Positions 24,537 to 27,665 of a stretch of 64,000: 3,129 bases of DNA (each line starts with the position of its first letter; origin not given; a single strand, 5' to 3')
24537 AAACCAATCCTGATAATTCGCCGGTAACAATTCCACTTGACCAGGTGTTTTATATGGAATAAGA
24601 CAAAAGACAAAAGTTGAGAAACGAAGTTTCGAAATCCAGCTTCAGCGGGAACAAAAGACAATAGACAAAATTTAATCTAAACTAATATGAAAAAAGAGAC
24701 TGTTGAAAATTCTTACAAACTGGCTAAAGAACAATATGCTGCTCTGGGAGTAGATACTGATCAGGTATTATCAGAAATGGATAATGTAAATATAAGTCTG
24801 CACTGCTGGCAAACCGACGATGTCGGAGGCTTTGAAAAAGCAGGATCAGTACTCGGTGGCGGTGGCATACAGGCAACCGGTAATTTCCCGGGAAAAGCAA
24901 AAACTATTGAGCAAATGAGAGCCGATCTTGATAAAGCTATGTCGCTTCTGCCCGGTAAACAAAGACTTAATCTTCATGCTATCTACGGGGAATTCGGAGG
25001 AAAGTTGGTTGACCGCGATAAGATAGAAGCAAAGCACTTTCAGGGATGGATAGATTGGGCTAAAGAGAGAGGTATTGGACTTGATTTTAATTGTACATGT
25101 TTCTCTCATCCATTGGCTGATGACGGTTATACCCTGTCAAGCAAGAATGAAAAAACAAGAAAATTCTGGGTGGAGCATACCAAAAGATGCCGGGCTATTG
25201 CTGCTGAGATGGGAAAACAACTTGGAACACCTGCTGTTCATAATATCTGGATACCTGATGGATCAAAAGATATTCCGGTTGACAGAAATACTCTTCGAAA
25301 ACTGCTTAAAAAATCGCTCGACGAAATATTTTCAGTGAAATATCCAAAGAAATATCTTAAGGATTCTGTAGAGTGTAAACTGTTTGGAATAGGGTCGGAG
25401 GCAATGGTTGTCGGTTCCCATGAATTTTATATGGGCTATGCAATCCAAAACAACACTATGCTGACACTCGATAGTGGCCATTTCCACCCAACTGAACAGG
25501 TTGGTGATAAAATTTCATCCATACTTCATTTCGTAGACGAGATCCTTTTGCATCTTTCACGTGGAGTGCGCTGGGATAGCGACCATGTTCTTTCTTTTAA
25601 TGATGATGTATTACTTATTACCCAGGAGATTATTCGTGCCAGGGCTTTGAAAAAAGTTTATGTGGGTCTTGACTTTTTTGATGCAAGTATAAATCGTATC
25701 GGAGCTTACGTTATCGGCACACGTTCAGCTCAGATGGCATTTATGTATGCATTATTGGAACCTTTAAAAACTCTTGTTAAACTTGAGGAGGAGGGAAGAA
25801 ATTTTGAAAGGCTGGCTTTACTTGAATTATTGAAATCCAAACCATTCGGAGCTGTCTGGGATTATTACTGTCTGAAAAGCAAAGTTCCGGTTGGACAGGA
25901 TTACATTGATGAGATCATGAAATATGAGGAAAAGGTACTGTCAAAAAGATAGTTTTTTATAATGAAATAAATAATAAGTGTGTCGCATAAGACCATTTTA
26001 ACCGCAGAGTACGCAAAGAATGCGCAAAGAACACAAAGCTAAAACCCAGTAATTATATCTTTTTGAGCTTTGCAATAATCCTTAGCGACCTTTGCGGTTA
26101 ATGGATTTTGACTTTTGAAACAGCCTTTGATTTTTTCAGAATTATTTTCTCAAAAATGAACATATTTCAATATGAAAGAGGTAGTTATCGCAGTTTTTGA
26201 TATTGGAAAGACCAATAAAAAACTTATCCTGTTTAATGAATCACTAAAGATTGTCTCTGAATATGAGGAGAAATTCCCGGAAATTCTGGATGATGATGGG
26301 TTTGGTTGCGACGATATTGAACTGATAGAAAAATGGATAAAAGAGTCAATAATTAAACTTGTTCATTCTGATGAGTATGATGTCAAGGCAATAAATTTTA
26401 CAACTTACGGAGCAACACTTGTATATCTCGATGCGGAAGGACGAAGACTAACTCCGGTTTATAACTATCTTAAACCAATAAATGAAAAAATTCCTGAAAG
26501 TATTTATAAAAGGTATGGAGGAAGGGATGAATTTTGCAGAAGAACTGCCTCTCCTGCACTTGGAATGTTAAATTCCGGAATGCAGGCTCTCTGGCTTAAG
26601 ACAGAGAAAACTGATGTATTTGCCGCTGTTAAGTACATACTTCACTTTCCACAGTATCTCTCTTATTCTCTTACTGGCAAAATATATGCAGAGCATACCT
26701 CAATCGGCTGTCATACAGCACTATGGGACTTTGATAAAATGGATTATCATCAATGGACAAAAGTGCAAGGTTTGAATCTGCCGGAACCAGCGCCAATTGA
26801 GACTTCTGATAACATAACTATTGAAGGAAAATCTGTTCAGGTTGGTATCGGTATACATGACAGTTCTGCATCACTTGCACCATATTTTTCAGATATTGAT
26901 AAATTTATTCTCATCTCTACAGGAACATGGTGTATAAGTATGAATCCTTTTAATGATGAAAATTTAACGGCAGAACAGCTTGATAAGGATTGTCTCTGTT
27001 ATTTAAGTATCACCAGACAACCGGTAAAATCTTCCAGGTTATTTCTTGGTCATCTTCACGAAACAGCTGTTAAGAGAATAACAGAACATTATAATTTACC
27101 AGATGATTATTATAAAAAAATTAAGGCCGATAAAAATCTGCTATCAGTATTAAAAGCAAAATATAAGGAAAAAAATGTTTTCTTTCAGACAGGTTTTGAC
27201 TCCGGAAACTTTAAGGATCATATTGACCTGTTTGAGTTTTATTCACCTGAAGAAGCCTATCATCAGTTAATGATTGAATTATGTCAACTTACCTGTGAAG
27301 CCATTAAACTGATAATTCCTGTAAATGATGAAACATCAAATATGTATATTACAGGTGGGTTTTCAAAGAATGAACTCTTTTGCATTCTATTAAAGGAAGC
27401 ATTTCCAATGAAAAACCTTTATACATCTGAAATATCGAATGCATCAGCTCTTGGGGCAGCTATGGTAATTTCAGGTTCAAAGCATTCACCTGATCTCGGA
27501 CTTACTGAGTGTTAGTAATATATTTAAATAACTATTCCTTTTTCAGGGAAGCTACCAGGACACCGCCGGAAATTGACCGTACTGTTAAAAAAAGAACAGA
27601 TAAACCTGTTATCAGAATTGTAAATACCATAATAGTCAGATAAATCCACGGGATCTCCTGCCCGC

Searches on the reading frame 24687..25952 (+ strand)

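Call 7: search_protein_families(library=pfam, proteins=[window:24687-25952:+], max_evalue=0.001)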
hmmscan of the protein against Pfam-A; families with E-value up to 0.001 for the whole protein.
window:24687-25952:+ (421 aa): 1 family
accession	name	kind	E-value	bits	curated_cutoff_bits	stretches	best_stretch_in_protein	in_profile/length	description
PF06134.17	RhaA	-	3.6e-183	609.9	22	1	5-421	2-417/417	L-rhamnose isomerase (RhaA)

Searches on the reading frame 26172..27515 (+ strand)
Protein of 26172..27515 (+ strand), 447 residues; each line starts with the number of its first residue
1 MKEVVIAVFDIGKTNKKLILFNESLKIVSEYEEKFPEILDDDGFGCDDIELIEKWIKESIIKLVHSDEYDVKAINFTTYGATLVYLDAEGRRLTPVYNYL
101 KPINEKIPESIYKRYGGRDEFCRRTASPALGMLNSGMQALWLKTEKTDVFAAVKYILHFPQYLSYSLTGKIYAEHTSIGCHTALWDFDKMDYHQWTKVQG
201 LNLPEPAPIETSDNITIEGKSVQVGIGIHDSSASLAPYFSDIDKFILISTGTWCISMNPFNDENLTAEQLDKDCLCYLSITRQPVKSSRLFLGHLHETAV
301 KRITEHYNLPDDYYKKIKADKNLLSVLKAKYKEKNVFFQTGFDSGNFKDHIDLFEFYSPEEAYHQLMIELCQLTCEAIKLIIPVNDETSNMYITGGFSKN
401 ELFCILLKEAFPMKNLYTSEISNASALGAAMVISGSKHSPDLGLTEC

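Call 7: search_protein_families(library=pfam, proteins=[window:26172-27515:+], max_evalue=0.001)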
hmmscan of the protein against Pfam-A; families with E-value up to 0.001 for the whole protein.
window:26172-27515:+ (447 aa): 2 families
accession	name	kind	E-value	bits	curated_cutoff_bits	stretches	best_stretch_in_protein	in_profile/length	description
PF00370.27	FGGY_N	-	2.1e-20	73.8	28.8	1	6-194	2-190/245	FGGY family of carbohydrate kinases, N-terminal domain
PF21546.3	FGGY_C_2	-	5.7e-13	49.4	27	1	244-434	3-186/191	Carbohydrate kinase FGGY, C-terminal domain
